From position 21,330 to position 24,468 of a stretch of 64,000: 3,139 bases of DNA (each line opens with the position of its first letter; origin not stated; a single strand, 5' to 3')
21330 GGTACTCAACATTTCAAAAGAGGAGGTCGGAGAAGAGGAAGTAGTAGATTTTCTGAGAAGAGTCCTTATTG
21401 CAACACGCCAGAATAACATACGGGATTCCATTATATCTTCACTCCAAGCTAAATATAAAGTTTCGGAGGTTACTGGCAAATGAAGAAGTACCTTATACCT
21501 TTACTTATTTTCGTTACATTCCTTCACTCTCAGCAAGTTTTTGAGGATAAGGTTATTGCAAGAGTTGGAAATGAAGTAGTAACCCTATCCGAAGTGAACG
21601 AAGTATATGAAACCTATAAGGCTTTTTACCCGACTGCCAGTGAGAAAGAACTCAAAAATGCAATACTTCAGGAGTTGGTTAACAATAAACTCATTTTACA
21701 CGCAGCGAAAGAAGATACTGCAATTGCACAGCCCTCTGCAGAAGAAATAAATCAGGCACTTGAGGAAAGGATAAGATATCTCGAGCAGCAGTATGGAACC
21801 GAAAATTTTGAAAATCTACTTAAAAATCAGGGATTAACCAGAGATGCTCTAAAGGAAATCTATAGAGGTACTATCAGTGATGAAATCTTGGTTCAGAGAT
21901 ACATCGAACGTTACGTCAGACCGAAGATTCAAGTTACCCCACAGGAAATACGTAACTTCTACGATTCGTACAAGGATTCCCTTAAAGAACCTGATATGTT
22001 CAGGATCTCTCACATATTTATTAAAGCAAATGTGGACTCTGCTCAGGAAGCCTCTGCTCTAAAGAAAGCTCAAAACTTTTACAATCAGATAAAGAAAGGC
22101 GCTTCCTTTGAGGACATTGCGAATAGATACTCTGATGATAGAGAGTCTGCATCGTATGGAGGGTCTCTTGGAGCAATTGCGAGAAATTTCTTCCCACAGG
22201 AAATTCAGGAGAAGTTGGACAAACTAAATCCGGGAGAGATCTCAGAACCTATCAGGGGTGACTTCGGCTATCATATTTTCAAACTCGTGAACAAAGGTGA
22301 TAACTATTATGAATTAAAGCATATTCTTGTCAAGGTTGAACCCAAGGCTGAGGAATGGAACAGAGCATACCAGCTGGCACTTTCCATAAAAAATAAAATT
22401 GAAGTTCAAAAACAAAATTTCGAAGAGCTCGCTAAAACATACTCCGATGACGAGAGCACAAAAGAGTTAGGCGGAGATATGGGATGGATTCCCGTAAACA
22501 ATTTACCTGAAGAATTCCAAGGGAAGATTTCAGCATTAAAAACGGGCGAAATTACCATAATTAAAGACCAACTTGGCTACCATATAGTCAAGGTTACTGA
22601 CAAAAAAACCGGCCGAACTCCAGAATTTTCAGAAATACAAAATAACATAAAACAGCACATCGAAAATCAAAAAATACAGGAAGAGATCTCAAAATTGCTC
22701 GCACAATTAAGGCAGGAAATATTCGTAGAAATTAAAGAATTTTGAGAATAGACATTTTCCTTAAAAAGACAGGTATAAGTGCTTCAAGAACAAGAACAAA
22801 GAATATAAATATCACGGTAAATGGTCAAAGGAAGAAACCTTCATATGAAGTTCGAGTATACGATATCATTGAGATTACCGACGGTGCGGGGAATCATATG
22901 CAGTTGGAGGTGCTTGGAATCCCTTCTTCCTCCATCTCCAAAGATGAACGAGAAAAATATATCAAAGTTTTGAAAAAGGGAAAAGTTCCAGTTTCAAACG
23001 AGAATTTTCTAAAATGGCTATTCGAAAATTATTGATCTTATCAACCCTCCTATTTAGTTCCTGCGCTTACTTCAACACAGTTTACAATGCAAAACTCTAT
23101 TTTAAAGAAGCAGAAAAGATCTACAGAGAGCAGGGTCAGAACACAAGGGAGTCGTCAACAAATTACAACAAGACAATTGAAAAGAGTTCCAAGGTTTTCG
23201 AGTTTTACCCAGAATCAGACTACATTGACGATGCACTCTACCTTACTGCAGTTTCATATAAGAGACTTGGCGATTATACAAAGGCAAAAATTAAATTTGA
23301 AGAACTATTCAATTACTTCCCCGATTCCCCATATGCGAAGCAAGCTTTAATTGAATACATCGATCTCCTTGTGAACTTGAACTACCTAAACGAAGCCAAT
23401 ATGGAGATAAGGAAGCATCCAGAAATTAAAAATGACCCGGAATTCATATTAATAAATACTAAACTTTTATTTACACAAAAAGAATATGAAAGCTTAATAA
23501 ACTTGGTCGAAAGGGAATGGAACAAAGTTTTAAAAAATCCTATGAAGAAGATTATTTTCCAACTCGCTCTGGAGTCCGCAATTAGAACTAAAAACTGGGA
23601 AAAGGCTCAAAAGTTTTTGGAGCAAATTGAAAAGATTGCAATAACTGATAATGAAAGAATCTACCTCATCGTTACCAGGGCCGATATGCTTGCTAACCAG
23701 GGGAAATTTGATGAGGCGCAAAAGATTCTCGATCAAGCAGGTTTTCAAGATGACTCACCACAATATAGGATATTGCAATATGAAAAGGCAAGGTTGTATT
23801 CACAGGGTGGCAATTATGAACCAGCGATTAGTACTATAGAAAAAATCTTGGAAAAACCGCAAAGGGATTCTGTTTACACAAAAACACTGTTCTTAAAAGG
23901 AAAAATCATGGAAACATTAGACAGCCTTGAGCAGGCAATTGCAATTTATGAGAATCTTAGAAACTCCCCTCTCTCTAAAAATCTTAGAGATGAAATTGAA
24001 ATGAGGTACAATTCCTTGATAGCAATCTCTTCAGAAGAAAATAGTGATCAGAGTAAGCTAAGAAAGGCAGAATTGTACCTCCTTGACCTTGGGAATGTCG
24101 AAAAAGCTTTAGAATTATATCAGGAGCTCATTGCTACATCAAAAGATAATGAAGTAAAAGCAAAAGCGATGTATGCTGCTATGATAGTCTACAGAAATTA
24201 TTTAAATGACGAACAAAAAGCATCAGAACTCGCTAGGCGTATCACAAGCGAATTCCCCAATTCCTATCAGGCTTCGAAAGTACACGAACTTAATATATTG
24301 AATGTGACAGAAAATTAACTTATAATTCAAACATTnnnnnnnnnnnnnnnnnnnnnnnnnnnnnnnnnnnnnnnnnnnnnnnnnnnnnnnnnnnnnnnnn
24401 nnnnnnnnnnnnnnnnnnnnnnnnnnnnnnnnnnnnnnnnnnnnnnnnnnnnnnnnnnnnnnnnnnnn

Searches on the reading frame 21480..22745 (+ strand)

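Call 68: search_protein_families(library=pfam, proteins=[window:21480-22745:+], max_evalue=0.000001)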
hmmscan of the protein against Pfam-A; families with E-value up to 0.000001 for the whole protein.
window:21480-22745:+ (421 aa): 4 families
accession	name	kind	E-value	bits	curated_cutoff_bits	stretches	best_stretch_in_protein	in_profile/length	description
PF13616.12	Rotamase_3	-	3.2e-50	170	22.5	2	276-376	15-116/116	PPIC-type PPIASE domain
PF00639.27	Rotamase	-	1.8e-46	157.5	21.7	2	178-269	1-95/97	PPIC-type PPIASE domain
PF13145.12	Rotamase_2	-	8.8e-28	98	27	2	152-271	1-107/121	PPIC-type PPIASE domain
PF13624.11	SurA_N_3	-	3.2e-09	37.3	27.2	1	9-132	20-156/162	SurA-like N-terminal domain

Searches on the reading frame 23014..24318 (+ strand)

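Call 68: search_protein_families(library=pfam, proteins=[window:23014-24318:+], max_evalue=0.000001)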
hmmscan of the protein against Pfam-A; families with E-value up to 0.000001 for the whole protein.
window:23014-24318:+ (434 aa): 10 families
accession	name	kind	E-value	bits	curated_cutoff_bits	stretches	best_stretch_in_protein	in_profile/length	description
PF13174.12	TPR_6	-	4e-20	71.4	26.3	0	73-105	1-33/33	Tetratricopeptide repeat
PF13428.12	TPR_14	-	2.7e-15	55.8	23.5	0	221-260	6-43/44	Tetratricopeptide repeat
PF14559.12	TPR_19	-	1.2e-13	51.6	25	0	229-288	4-61/68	Tetratricopeptide repeat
PF07719.23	TPR_2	-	2.2e-13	49.6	27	0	73-104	2-33/34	Tetratricopeptide repeat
PF13424.12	TPR_12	-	3.6e-13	49.9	30.1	0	221-280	8-73/77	Tetratricopeptide repeat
PF12895.13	ANAPC3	-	1.7e-11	44.7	27.2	0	212-277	22-81/82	Anaphase-promoting complex, cyclosome, subunit 3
PF13181.12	TPR_8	-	1.9e-09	37.4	25.7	0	256-280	5-29/34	Tetratricopeptide repeat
PF13432.12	TPR_16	-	7.4e-09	36.3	32.7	0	222-280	3-59/65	Tetratricopeptide repeat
PF13176.12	TPR_7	-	1.3e-08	34.7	27.9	0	352-380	6-33/36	Tetratricopeptide repeat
PF25058.1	ARM_TT21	-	4.7e-08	33.6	27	0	137-281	2-123/155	Tetratricopeptide repeat protein 21 ARM repeat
